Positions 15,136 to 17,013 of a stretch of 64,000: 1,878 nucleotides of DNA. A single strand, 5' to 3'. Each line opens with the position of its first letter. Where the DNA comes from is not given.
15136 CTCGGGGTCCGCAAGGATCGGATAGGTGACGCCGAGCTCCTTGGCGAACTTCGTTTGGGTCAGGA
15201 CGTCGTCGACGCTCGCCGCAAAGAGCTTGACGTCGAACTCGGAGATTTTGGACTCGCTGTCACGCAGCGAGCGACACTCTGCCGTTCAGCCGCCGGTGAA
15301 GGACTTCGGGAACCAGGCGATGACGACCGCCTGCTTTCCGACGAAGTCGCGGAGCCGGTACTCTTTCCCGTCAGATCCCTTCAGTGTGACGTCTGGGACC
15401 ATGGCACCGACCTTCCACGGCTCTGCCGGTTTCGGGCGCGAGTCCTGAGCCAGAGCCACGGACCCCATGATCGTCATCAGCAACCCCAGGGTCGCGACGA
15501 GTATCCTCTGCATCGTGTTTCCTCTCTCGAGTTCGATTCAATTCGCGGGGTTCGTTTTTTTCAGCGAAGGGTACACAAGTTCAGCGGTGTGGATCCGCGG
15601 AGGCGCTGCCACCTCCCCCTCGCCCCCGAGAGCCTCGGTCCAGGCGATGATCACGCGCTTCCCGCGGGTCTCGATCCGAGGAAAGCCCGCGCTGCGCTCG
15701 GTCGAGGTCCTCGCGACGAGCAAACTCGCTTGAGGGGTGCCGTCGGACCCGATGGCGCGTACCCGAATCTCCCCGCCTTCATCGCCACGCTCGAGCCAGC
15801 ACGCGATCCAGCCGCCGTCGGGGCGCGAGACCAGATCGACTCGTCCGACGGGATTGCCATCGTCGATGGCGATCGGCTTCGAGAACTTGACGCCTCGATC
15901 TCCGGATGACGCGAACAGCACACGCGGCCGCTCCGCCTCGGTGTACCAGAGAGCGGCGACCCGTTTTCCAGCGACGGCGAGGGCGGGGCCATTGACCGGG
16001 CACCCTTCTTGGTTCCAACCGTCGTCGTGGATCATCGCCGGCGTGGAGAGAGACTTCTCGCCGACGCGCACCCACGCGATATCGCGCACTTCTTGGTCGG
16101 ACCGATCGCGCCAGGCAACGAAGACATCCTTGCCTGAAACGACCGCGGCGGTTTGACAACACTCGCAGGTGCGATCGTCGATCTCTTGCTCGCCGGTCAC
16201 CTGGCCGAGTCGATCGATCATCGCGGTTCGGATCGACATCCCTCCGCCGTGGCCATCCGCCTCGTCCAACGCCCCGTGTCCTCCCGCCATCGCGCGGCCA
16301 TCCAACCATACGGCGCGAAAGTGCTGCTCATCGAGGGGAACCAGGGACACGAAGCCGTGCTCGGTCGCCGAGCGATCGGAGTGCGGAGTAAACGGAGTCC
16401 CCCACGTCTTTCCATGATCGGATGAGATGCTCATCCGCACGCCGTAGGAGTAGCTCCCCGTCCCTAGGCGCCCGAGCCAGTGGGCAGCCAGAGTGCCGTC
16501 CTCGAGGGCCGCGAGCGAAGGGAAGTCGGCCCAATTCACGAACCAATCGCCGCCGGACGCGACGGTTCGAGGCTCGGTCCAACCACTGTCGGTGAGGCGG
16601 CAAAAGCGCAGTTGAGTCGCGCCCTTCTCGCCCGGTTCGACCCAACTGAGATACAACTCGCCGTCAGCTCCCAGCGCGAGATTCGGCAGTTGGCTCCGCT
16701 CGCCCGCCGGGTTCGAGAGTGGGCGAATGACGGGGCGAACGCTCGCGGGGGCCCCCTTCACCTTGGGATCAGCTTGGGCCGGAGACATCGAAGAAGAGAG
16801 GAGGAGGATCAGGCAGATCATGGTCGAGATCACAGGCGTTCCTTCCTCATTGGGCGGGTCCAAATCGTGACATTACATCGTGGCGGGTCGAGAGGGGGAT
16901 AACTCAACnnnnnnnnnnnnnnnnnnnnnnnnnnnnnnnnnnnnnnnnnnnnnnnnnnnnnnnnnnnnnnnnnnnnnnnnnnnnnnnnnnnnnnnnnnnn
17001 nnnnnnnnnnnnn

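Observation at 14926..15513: Candidate selenoprotein: a secreted BCP/PrxQ-type peroxiredoxin with UGA at the peroxidatic Cys codon and a SECIS-like hairpin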

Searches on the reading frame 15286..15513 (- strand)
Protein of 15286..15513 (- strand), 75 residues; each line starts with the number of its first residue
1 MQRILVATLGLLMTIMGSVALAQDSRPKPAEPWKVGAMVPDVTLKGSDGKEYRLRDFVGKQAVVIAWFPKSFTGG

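Call 42: find_encoding_contigs(protein=window:15286-15513:-, flank=10000, max_places=4)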
Protein window:15286-15513:- (75 aa): 19 contigs read that carry it; 4 places shown.
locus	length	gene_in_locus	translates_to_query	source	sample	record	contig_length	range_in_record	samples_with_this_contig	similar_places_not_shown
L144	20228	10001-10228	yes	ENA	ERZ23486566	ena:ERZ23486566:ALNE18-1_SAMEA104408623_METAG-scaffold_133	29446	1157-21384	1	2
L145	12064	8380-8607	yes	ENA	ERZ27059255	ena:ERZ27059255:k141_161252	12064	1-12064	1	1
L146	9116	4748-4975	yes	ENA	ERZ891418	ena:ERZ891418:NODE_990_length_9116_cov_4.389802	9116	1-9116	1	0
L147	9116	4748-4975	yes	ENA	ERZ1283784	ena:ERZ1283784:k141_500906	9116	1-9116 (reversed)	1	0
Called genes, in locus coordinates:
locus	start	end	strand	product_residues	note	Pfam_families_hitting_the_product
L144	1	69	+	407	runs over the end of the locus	?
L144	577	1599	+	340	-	PF08443:RimK (faint)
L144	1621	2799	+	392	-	PF00890:FAD_binding_2 (faint), PF01266:DAO, PF07992:Pyr_redox_2 (faint)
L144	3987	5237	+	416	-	-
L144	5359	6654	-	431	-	PF00202:Aminotran_3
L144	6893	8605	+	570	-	PF01019:G_glu_transpept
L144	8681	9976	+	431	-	PF13088:BNR_2 (faint)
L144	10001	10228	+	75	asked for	PF00578:AhpC-TSA (weak)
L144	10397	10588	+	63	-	-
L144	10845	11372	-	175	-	-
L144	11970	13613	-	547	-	PF01551:Peptidase_M23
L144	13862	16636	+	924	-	PF13646:HEAT_2 (faint)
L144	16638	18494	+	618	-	PF00512:HisKA, PF02518:HATPase_c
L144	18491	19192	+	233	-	PF00072:Response_reg, PF00486:Trans_reg_C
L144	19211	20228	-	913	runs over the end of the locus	PF00512:HisKA, PF02518:HATPase_c, PF00072:Response_reg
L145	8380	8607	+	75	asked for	PF00578:AhpC-TSA (weak)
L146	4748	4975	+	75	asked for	PF00578:AhpC-TSA (weak)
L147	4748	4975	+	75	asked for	PF00578:AhpC-TSA (weak)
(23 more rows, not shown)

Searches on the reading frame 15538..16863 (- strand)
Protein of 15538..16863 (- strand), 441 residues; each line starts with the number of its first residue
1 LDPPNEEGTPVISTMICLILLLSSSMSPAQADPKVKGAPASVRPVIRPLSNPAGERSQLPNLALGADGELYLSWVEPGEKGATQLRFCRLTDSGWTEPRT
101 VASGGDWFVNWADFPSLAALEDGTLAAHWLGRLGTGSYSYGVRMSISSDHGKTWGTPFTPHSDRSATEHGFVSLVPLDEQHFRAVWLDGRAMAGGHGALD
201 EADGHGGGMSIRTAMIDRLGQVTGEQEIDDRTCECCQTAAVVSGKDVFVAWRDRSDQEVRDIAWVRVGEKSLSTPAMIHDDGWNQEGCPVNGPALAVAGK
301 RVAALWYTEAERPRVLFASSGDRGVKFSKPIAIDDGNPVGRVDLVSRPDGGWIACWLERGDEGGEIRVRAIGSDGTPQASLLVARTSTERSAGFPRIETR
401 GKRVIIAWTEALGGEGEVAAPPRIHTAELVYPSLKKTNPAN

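Call 20: search_protein_families(library=pfam, proteins=[window:15538-16863:-], max_evalue=0.001)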
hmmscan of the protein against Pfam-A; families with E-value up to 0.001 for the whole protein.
window:15538-16863:- (441 aa): 1 family
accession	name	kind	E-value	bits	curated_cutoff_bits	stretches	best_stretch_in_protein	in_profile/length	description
PF13088.12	BNR_2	-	1.9e-06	27.9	31.4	0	89-256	26-184/277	BNR repeat-like domain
